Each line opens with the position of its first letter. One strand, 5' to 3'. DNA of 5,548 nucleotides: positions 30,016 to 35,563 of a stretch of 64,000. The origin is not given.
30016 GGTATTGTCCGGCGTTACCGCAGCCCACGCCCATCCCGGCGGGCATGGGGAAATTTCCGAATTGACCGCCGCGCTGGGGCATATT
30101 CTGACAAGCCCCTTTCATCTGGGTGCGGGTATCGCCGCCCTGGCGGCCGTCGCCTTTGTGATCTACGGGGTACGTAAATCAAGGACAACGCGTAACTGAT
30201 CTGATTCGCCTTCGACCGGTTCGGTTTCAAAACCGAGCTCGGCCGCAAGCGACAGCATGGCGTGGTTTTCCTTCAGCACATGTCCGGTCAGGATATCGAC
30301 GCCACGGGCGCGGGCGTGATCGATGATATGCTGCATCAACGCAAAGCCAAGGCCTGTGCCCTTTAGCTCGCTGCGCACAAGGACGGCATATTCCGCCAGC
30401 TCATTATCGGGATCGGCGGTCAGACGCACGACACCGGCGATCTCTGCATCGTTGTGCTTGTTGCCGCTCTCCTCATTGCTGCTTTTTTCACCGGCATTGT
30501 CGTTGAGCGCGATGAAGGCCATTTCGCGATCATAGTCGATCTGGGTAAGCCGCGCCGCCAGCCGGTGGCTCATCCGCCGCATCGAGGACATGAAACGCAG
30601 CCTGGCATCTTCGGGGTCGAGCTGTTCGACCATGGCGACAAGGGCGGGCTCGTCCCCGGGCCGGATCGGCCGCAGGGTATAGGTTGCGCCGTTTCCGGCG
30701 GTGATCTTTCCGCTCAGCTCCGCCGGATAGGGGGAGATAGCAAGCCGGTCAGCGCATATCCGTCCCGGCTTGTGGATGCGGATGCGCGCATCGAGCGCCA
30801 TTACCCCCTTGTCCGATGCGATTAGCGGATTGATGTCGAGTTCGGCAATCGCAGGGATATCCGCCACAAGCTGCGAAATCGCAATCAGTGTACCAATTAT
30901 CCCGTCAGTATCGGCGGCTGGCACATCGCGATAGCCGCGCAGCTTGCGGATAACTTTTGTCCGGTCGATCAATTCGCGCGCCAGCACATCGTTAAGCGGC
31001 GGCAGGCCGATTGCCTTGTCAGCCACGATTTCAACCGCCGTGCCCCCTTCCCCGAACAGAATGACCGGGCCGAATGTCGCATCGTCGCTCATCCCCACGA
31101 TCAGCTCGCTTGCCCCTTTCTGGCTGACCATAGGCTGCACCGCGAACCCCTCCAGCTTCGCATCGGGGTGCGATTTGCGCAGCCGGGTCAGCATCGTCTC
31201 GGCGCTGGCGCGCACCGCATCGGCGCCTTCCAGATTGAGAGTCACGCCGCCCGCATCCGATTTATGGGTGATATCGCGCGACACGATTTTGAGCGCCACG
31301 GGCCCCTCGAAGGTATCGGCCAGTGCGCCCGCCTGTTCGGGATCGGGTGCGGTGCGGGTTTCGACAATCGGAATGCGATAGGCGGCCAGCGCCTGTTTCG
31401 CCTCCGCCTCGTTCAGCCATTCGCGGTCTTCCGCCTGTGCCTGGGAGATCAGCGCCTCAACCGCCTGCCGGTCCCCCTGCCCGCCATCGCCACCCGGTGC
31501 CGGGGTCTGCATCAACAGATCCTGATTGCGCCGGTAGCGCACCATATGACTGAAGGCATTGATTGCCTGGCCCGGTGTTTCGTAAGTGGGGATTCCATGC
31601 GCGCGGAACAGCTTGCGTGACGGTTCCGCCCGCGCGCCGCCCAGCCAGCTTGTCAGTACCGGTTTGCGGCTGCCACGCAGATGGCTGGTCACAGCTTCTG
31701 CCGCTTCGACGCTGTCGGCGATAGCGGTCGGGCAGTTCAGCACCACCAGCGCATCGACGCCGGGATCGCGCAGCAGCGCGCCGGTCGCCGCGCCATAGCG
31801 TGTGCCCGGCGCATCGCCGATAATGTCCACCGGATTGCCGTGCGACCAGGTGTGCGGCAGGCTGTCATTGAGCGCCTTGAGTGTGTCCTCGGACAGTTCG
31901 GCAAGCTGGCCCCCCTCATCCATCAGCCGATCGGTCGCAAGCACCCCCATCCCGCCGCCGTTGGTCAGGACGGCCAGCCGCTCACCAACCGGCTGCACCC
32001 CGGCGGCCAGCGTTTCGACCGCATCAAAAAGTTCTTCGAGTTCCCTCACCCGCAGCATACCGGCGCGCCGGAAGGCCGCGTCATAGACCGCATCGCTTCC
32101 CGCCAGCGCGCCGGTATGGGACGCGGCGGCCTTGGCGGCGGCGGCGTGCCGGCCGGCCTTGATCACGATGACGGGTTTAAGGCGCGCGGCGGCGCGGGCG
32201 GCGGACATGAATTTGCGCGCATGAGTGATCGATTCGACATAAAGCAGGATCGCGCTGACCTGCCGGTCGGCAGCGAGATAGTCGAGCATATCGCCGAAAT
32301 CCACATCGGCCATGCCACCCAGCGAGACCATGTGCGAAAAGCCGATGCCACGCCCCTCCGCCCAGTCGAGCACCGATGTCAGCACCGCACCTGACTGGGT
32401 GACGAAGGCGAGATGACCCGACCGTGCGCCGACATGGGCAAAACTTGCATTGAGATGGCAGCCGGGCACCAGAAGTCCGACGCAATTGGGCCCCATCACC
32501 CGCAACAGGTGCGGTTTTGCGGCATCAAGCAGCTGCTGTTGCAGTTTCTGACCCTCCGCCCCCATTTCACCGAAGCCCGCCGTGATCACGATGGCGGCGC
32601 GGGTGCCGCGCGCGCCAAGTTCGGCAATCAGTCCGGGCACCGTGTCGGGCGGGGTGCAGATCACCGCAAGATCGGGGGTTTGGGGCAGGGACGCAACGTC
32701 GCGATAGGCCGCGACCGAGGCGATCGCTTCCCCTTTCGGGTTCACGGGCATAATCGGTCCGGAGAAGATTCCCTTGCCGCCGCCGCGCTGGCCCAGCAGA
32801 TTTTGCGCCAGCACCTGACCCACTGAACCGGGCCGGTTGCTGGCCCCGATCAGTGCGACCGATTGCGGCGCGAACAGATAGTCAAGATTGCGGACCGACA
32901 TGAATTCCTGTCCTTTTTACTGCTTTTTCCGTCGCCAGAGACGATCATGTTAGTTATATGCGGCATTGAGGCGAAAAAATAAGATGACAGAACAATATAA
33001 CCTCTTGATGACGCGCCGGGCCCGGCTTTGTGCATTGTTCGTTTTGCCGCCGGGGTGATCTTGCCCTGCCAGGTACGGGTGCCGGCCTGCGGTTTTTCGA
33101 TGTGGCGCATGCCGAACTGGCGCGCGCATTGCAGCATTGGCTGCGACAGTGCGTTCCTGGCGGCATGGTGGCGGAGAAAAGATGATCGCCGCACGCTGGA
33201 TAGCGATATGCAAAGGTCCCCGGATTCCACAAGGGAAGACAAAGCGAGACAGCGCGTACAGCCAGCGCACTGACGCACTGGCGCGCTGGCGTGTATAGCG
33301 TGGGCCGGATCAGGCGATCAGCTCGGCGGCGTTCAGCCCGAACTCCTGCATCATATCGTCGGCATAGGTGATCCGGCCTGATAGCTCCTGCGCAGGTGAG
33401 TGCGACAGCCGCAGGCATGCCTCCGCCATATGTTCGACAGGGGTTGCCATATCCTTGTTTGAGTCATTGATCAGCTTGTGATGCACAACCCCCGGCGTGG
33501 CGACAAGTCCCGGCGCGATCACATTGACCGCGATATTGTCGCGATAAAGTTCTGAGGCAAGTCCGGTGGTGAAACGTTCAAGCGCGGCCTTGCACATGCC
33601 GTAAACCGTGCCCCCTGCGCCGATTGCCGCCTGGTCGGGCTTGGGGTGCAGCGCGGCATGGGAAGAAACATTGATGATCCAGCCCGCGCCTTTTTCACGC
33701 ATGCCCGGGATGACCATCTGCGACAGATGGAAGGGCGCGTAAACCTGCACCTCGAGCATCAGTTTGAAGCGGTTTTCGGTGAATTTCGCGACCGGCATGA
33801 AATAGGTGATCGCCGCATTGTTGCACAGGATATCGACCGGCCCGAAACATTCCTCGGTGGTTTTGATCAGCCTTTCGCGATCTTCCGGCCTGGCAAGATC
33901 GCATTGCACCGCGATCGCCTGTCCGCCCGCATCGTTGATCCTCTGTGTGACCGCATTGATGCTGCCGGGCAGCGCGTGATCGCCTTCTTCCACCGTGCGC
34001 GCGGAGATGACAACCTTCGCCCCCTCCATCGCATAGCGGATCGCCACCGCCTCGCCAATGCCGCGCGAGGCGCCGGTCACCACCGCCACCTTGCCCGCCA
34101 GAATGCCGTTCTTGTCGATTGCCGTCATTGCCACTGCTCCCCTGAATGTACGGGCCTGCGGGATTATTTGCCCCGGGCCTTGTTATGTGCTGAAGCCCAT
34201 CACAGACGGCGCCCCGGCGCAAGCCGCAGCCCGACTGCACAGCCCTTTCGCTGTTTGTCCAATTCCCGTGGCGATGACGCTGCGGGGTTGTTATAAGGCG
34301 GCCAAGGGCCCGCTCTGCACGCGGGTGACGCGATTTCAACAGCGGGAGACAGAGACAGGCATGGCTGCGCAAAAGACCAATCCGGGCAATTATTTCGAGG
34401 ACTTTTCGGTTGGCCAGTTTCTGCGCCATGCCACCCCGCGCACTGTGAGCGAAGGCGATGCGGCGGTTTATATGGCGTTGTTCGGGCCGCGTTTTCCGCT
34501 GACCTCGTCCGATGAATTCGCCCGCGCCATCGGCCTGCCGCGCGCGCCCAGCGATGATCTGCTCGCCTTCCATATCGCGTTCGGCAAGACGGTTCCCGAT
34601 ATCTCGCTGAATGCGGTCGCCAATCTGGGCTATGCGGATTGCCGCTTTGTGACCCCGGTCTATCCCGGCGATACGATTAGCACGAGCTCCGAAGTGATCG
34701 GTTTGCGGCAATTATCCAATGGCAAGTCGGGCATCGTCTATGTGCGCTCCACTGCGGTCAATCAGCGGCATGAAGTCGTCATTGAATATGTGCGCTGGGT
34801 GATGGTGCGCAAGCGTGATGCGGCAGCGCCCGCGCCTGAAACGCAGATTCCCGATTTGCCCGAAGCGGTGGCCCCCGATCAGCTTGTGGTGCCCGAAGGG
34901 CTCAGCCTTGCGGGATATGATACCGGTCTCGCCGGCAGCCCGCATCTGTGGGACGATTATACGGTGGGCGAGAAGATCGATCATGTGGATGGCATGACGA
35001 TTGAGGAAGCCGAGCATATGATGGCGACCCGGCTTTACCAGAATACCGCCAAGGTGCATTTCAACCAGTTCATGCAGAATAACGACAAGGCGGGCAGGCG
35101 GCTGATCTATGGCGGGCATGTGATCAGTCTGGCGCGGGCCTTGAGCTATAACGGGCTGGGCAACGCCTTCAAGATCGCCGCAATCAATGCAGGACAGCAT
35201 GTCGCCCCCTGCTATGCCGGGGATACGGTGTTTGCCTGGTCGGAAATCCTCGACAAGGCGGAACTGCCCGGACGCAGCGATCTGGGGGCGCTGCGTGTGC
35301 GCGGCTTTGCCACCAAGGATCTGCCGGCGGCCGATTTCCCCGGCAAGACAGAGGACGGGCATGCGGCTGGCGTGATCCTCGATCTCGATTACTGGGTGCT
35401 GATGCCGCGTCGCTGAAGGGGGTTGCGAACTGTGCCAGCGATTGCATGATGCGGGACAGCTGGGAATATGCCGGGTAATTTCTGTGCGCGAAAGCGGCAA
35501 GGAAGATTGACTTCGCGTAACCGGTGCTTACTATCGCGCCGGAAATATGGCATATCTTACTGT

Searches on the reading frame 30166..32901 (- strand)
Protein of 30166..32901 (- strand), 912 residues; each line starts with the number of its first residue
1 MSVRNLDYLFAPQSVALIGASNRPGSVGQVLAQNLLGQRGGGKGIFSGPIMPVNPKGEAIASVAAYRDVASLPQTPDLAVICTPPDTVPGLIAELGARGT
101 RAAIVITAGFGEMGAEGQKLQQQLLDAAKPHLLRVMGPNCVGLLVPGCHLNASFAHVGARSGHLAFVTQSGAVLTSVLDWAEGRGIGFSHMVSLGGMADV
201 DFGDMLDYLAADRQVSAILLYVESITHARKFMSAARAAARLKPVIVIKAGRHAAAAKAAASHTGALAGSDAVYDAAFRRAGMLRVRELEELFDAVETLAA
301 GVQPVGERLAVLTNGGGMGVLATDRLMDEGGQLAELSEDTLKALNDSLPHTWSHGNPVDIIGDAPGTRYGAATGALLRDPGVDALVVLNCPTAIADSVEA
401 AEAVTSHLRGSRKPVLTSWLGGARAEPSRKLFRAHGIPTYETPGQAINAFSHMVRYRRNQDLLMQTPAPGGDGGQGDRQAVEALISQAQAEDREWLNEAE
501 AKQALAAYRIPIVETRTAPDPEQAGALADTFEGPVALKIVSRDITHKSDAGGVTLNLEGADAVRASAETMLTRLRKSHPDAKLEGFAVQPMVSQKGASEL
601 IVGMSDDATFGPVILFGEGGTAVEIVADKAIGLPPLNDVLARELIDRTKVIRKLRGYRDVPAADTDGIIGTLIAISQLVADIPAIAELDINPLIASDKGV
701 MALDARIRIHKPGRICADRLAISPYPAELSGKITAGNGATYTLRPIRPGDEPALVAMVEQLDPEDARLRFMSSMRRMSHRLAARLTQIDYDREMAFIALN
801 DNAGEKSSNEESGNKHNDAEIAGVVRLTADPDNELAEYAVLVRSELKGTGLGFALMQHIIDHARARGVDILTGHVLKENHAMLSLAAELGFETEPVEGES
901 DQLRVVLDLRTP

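Call 64: search_protein_families(library=pfam, proteins=[window:30166-32901:-], max_evalue=0.00001)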
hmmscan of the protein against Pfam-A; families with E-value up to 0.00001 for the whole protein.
window:30166-32901:- (912 aa): 7 families
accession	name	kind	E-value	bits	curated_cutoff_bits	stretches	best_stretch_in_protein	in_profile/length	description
PF13549.11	ATP-grasp_5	-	9.3e-86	287.2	27.6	1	487-709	1-221/221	ATP-grasp domain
PF13607.11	Succ_CoA_lig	-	1.8e-58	196.6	27.4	1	162-298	2-138/138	Succinyl-CoA ligase like flavodoxin domain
PF13380.12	CoA_binding_2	-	4e-22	79.3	22.8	1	14-144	2-114/116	CoA binding domain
PF19045.5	Ligase_CoA_2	-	4.3e-13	50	23.7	1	311-442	3-139/162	Ligase-CoA domain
PF00583.31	Acetyltransf_1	-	8e-12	45.9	20.7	1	818-891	41-116/116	Acetyltransferase (GNAT) family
PF13302.13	Acetyltransf_3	-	1.3e-06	29.6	25.4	1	742-892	3-138/138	Acetyltransferase (GNAT) domain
PF02629.25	CoA_binding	-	3.7e-06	28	22.3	0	13-109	4-97/97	CoA binding domain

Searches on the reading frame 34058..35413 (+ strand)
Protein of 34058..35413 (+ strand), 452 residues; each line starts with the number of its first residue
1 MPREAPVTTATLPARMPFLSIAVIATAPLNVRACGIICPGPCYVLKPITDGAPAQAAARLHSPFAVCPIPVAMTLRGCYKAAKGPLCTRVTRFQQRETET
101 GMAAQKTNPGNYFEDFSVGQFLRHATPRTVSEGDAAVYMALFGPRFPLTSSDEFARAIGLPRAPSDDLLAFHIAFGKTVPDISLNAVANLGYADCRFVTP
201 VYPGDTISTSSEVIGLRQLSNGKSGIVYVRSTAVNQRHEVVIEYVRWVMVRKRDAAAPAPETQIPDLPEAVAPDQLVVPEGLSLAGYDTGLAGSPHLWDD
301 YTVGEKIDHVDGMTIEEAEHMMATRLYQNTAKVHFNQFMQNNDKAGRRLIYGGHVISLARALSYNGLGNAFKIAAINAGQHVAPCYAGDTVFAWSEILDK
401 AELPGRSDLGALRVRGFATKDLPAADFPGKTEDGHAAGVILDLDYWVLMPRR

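Call 49: search_protein_families(library=pfam, proteins=[window:34058-35413:+], max_evalue=0.001)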
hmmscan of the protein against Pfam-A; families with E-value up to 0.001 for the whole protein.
window:34058-35413:+ (452 aa): 3 families
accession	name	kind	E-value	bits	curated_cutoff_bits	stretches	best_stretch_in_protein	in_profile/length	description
PF19315.5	MC_hydratase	-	2.7e-18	66.6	26.5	1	105-417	16-333/353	Mesaconyl-CoA hydratase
PF01575.25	MaoC_dehydratas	-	2e-14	53.7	27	1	118-233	6-121/123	MaoC like domain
PF13452.11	FAS1_DH_region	-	0.00064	20.3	22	0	182-243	70-131/132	FAS1-like, dehydratase domain region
